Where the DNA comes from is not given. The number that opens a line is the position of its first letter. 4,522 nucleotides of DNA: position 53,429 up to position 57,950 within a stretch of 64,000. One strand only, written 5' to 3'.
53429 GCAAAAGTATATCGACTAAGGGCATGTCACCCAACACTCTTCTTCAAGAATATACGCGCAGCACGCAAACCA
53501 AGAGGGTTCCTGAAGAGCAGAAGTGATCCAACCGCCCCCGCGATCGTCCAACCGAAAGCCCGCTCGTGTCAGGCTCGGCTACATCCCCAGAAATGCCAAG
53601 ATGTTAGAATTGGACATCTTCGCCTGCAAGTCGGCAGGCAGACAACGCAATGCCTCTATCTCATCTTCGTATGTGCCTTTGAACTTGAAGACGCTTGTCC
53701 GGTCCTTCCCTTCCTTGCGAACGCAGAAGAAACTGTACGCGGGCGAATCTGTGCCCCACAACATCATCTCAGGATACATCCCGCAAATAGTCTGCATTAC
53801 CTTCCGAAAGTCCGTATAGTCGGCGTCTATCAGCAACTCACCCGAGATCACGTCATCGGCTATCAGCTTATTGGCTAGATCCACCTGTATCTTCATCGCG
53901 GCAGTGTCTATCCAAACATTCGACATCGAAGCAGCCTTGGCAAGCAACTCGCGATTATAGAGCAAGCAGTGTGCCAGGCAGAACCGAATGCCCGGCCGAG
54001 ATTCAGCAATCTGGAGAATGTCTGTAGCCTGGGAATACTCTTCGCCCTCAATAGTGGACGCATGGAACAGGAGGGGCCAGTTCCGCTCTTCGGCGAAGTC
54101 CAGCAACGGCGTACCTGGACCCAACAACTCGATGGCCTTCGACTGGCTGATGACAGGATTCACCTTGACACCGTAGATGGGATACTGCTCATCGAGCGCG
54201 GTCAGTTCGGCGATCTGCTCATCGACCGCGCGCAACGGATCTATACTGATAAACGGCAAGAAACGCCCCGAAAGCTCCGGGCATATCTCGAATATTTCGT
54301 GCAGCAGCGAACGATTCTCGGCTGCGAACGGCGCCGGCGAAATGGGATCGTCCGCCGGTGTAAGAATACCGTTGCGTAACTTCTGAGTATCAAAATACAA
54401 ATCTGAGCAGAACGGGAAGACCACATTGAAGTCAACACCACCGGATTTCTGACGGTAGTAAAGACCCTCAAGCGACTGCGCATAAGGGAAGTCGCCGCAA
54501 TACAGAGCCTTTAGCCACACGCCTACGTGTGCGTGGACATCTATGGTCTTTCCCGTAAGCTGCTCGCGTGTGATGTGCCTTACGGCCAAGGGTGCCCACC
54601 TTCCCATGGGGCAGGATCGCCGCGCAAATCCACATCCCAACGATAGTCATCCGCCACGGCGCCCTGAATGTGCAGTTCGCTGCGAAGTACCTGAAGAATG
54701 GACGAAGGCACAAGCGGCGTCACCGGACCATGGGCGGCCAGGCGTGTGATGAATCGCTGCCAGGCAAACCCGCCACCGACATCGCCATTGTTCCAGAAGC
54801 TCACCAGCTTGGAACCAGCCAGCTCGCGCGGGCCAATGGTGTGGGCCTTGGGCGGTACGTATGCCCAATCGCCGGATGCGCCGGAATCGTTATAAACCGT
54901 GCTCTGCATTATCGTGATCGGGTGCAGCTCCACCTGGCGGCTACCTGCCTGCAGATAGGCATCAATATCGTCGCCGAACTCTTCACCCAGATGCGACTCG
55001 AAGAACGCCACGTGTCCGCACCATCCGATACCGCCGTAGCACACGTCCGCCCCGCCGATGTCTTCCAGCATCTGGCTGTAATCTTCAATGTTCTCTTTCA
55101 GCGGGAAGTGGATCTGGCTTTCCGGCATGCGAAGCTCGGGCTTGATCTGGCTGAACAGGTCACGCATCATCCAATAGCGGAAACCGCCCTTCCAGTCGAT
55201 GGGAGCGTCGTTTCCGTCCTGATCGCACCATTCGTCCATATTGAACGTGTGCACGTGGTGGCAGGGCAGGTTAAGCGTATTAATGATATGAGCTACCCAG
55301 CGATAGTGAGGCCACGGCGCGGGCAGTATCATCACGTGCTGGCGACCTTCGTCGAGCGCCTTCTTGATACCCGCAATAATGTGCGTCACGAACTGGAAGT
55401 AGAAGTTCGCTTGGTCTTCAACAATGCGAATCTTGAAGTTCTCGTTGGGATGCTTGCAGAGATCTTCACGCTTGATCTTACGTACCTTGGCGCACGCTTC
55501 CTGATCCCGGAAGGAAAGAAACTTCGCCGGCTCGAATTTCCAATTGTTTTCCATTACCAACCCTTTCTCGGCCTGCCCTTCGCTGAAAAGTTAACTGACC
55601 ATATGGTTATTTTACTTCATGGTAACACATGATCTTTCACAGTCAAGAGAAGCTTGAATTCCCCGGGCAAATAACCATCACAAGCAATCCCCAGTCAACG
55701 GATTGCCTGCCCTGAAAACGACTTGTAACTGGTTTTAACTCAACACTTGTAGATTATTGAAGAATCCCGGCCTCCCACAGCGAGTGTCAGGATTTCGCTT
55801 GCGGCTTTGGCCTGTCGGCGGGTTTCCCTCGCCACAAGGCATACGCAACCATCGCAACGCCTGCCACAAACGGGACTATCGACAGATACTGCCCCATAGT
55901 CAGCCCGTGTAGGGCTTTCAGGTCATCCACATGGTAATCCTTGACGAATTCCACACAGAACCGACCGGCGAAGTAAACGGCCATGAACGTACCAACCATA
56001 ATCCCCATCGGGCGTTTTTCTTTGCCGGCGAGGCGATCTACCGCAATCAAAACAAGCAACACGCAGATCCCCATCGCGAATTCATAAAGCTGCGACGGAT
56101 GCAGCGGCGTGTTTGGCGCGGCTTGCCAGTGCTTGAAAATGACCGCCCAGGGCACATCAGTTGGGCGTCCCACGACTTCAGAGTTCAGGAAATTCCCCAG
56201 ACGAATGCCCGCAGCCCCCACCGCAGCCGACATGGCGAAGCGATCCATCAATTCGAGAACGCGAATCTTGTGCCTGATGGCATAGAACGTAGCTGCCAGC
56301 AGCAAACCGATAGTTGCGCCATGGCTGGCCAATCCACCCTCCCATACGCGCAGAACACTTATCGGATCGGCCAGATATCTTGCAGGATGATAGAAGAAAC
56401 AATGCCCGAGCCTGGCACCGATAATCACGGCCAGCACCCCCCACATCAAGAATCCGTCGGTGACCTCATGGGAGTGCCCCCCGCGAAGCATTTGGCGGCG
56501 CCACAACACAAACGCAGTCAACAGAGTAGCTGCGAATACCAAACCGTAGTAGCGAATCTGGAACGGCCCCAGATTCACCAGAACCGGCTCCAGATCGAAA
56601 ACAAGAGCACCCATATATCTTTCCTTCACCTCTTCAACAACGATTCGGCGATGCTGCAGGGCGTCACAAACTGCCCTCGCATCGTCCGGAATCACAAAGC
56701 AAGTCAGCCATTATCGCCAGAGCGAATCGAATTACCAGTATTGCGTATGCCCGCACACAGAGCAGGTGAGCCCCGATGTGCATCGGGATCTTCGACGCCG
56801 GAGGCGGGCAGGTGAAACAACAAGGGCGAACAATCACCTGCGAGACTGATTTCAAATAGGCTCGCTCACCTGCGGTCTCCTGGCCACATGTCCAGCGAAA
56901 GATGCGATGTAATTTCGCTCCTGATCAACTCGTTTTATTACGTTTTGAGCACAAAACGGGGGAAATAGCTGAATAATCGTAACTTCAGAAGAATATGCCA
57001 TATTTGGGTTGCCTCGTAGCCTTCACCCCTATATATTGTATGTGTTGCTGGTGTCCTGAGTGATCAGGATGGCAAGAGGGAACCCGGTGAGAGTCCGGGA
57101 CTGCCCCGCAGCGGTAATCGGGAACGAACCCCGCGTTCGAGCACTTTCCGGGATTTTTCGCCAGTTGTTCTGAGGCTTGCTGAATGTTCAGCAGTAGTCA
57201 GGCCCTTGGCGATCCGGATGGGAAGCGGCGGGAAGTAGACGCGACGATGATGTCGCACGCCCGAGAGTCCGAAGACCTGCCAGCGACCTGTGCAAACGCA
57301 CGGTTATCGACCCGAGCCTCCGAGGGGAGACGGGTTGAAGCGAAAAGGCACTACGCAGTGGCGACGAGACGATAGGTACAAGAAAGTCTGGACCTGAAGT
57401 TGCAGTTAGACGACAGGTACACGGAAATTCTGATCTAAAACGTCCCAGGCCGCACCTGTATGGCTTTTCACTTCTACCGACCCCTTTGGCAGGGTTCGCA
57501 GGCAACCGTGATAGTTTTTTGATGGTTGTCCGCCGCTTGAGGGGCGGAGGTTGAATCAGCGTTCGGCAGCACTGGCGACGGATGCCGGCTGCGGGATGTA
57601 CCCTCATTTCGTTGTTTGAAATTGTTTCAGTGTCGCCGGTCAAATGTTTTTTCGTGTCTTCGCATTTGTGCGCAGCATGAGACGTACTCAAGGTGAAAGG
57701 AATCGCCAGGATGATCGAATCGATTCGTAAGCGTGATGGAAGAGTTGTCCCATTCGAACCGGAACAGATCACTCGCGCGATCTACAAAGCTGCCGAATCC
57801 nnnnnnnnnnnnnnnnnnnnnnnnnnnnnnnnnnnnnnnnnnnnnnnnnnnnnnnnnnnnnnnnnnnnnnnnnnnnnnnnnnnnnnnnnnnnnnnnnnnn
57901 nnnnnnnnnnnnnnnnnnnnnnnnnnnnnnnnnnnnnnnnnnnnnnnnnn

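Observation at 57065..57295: Cobalamin riboswitch controlling the B12-independent anaerobic RNR operon nrdDG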

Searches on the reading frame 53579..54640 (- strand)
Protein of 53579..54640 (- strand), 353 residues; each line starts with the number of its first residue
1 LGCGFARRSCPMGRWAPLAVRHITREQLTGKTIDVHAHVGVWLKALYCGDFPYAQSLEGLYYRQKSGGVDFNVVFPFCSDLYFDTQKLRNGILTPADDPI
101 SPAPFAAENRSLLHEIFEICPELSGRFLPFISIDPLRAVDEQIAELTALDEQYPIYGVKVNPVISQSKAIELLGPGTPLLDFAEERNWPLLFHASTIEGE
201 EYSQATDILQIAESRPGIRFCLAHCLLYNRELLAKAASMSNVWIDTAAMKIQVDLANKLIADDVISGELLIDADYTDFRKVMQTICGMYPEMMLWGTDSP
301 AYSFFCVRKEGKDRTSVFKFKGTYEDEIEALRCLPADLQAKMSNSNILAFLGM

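Call 6: search_protein_families(library=pfam, proteins=[window:53579-54640:-])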
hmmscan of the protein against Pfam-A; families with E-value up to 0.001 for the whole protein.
window:53579-54640:- (353 aa): 1 family
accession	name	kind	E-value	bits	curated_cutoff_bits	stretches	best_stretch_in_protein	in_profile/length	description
PF04909.20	Amidohydro_2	-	2.1e-12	47.8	26.4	1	106-351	59-287/289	Amidohydrolase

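Call 7: search_protein_families(library=ncbifam, proteins=[window:53579-54640:-])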
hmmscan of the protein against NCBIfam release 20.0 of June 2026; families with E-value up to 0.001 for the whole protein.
window:53579-54640:- (353 aa): 0 families

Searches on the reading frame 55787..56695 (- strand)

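Call 6: search_protein_families(library=pfam, proteins=[window:55787-56695:-])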
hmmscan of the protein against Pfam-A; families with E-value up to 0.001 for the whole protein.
window:55787-56695:- (302 aa): 1 family
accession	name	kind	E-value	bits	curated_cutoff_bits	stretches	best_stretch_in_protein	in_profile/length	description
PF01790.23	LGT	-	4.3e-65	219.8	24.9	1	37-285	1-240/240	Prolipoprotein diacylglyceryl transferase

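Call 7: search_protein_families(library=ncbifam, proteins=[window:55787-56695:-])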
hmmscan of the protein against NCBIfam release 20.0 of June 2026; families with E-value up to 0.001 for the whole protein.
window:55787-56695:- (302 aa): 7 families
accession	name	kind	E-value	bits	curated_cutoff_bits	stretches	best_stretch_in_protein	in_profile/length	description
TIGR00544.1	lgt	equivalog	7.9e-50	169.8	118.9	1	36-287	11-270/280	prolipoprotein diacylglyceryl transferase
NF000775.0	PRK00052.2-5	equivalog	2.5e-39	135.3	428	1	77-287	63-278/288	prolipoprotein diacylglyceryl transferase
NF000784.0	PRK00052.4-5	subfamily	9.7e-29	100.4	409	1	36-185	2-151/298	prolipoprotein diacylglyceryl transferase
NF000778.0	PRK00052.3-4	equivalog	5.5e-28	98.3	334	1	37-284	3-242/252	prolipoprotein diacylglyceryl transferase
NF000779.0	PRK00052.3-5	equivalog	2.3e-26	93.1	405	1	32-246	3-200/257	prolipoprotein diacylglyceryl transferase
NF009611.0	PRK13108.1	equivalog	1.8e-19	70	636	1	41-286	17-275/476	prolipoprotein diacylglyceryl transferase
NF000780.0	PRK00052.4-1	equivalog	0.00019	20.8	547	1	54-177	41-162/327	prolipoprotein diacylglyceryl transferase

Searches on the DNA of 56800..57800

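Call 9: search_rna_families(source=window, start=56800, end=57800, threshold=evalue, max_evalue=10)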
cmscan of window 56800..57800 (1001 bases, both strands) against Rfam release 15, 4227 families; matches with E-value up to 10: 2.
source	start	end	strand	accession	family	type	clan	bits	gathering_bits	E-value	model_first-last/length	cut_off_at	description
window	57032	57298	+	RF00174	Cobalamin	Cis-reg; riboswitch;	CL00101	95.9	31.5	1.9e-24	1-189/189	no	Cobalamin riboswitch aptamer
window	56954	57019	+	RF00850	mir-259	Gene; miRNA;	-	19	50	0.56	1-78/78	no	mir-259 microRNA precursor family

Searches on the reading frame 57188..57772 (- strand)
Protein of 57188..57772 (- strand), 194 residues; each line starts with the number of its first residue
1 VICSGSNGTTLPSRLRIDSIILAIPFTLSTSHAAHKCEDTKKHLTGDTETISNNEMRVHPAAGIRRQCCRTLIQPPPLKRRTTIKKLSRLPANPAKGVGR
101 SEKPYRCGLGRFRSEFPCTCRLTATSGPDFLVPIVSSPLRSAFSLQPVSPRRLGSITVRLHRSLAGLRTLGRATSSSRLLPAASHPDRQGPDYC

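Call 30: search_protein_families(library=pfam, proteins=[window:57188-57772:-], max_evalue=0.00001)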
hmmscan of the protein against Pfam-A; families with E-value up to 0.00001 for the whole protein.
window:57188-57772:- (194 aa): 0 families
